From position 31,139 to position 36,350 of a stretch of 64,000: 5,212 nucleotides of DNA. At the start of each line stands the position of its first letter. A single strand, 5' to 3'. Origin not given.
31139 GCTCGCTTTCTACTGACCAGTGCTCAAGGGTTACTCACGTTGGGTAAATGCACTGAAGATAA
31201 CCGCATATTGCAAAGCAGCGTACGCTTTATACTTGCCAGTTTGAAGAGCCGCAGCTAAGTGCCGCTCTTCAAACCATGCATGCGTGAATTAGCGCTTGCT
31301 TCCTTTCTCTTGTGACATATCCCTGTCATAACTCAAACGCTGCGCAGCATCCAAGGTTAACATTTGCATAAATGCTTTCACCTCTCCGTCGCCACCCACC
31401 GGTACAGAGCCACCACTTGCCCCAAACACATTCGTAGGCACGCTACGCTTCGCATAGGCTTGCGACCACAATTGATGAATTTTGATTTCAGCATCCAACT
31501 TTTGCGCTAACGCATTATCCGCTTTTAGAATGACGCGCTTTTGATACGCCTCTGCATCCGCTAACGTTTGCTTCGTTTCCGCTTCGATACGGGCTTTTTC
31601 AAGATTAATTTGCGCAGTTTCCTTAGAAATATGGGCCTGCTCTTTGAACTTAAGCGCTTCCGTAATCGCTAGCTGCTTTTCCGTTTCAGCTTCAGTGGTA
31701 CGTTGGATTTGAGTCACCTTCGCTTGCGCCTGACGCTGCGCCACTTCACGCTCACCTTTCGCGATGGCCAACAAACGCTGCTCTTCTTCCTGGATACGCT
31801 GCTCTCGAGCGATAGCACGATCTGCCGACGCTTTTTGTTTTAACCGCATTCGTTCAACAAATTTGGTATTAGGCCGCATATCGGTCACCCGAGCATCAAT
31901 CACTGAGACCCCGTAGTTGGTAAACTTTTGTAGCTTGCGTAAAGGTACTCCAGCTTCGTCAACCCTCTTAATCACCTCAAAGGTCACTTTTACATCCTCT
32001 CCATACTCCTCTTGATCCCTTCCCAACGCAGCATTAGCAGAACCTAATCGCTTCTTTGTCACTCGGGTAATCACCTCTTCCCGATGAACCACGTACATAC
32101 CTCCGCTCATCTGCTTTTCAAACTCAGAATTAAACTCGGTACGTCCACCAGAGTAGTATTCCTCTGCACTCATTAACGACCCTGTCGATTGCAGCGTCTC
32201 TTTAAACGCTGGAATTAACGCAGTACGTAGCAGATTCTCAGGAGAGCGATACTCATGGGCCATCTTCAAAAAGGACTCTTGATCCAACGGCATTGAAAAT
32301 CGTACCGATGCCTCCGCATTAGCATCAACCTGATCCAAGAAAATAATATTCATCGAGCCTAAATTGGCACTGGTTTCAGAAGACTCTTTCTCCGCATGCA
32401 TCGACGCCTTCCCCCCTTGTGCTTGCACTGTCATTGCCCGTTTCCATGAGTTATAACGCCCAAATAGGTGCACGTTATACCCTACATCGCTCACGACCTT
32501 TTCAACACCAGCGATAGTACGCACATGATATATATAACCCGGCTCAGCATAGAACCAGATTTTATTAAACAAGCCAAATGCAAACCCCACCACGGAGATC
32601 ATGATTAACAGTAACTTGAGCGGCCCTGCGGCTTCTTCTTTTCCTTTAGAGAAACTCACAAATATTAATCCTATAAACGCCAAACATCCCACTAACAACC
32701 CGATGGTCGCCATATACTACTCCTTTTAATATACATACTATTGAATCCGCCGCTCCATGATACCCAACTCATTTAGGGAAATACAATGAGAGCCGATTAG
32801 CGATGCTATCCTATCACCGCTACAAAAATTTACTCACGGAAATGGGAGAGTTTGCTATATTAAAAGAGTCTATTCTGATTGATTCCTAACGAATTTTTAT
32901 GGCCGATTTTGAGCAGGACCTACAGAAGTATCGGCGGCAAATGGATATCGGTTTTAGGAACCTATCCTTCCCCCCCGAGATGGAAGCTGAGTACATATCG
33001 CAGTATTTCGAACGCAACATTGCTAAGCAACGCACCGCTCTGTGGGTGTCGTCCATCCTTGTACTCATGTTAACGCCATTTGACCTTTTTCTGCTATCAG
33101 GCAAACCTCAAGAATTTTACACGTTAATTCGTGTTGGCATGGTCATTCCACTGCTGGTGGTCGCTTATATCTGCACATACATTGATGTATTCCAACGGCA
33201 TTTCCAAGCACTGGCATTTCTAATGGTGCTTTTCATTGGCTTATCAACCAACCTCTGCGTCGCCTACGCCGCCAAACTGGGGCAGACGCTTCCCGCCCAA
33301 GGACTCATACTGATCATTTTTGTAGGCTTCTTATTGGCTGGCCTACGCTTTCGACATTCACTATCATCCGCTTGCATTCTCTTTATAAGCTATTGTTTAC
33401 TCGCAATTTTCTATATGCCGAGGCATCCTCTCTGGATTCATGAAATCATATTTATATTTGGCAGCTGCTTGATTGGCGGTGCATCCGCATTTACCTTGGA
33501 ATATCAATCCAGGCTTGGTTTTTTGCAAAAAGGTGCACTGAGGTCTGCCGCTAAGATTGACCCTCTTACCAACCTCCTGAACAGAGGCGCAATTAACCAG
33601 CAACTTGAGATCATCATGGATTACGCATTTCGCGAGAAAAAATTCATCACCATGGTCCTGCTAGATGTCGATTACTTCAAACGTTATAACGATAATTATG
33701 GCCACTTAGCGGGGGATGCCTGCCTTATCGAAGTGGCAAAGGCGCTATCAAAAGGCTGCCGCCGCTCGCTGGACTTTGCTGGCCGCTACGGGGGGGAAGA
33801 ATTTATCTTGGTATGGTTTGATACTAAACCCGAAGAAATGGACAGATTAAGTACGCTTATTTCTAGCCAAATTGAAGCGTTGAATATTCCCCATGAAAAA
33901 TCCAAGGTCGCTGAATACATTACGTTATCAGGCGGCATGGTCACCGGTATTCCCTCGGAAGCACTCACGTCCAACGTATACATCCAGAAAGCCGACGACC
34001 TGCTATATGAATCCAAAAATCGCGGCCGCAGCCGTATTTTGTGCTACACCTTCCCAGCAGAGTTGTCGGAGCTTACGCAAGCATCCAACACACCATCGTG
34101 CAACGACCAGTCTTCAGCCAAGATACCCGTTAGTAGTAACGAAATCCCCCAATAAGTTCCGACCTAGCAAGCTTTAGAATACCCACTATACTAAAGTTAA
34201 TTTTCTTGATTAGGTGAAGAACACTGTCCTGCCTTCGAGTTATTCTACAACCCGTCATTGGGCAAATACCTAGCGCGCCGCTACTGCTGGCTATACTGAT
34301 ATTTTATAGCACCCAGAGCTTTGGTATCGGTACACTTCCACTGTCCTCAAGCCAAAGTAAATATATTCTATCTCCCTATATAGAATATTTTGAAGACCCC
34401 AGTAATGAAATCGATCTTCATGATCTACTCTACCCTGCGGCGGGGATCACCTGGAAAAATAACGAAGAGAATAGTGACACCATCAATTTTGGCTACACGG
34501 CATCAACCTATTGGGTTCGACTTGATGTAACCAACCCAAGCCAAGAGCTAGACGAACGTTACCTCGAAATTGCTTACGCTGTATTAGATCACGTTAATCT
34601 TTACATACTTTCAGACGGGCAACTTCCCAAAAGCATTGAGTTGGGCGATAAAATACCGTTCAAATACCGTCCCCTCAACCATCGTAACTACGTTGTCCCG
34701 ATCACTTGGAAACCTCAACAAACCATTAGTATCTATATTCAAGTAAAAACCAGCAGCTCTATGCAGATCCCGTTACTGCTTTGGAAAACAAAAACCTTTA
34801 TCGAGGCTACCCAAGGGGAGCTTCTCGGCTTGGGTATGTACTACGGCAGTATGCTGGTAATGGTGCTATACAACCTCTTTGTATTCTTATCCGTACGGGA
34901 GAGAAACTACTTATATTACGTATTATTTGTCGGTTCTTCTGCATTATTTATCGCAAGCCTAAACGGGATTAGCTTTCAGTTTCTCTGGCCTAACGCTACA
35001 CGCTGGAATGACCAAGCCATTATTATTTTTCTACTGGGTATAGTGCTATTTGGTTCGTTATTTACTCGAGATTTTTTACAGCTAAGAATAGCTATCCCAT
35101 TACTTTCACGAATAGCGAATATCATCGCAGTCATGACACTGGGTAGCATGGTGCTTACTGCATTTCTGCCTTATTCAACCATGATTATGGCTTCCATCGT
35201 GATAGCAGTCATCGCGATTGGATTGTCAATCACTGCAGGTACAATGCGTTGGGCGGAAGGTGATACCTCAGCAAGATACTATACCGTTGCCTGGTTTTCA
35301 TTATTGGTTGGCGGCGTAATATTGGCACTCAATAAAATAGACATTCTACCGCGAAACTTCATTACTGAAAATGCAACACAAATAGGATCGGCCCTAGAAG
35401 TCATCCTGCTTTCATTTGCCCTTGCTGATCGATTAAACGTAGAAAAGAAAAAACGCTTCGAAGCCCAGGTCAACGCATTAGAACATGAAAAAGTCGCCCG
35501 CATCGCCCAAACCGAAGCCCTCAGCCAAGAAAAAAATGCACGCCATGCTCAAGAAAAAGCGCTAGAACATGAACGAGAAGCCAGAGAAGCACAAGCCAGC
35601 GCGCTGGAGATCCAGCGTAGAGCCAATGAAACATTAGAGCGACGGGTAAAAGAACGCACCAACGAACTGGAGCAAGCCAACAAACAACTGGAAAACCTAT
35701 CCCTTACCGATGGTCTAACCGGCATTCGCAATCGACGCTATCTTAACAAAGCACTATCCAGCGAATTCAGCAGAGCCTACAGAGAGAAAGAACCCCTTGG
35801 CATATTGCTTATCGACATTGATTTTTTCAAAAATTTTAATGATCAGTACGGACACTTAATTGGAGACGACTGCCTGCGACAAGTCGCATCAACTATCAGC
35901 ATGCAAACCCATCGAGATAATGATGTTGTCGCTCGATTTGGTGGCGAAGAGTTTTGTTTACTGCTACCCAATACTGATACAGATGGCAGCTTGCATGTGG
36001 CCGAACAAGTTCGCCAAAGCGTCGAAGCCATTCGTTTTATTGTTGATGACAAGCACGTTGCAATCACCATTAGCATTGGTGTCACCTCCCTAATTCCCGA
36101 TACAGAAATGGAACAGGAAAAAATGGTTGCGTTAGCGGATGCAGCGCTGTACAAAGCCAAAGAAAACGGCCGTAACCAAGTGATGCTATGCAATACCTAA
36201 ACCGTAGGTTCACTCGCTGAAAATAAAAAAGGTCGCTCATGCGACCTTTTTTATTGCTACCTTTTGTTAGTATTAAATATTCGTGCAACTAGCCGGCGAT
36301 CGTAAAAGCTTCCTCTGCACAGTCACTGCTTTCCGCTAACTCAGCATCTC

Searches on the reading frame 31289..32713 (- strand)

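Call 70: search_protein_families(library=pfam, proteins=[window:31289-32713:-], max_evalue=0.00001)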
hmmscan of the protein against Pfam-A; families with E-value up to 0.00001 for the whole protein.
window:31289-32713:- (474 aa): 1 family
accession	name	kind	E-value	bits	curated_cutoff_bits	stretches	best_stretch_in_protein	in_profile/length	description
PF01145.31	Band_7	-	7e-12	46.2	23.6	1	115-312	49-174/176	SPFH domain / Band 7 family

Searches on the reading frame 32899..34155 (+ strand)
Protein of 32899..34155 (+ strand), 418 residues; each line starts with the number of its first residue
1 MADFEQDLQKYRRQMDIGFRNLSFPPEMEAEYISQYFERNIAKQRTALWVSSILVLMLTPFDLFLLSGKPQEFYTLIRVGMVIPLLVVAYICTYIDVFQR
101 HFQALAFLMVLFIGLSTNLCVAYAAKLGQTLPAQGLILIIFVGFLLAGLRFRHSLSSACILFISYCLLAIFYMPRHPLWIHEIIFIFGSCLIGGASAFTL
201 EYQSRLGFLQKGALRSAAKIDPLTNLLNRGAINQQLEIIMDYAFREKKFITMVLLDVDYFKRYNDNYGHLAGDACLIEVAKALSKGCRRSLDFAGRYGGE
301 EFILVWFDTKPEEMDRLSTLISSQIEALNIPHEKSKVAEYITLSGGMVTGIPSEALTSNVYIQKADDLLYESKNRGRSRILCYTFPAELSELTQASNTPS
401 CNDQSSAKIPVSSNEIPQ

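Call 70: search_protein_families(library=pfam, proteins=[window:32899-34155:+], max_evalue=0.00001)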
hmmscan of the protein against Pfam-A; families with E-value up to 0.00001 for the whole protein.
window:32899-34155:+ (418 aa): 1 family
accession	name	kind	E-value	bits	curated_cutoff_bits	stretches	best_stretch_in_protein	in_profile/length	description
PF00990.26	GGDEF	-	6.5e-42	143.5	23.8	1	218-379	1-161/161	Diguanylate cyclase, GGDEF domain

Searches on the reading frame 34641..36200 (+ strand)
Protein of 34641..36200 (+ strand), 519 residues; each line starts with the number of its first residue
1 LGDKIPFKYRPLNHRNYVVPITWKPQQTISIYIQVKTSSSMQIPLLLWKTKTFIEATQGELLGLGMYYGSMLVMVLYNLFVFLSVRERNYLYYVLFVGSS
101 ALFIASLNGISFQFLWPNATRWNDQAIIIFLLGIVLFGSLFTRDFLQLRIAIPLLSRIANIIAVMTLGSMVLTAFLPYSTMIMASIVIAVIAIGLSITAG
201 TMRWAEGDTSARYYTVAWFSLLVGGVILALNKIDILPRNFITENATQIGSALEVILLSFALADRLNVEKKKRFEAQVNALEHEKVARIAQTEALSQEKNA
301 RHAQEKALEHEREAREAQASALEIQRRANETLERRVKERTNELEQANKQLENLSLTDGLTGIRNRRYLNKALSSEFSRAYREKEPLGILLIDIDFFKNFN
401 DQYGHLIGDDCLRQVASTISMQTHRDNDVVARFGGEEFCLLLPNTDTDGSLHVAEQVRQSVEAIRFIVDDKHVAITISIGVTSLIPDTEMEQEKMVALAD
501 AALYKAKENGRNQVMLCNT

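Call 70: search_protein_families(library=pfam, proteins=[window:34641-36200:+], max_evalue=0.00001)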
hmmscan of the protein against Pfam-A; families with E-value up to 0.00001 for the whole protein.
window:34641-36200:+ (519 aa): 3 families
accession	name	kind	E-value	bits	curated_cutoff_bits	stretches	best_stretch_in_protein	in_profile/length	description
PF07695.17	7TMR-DISM_7TM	-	7.8e-55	186.4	29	1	62-264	3-205/205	7TM diverse intracellular signalling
PF00990.26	GGDEF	-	3.2e-47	160.7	23.8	1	355-513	2-161/161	Diguanylate cyclase, GGDEF domain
PF07696.17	7TMR-DISMED2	-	1.9e-11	44.5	22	1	1-49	88-136/136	7TMR-DISM extracellular 2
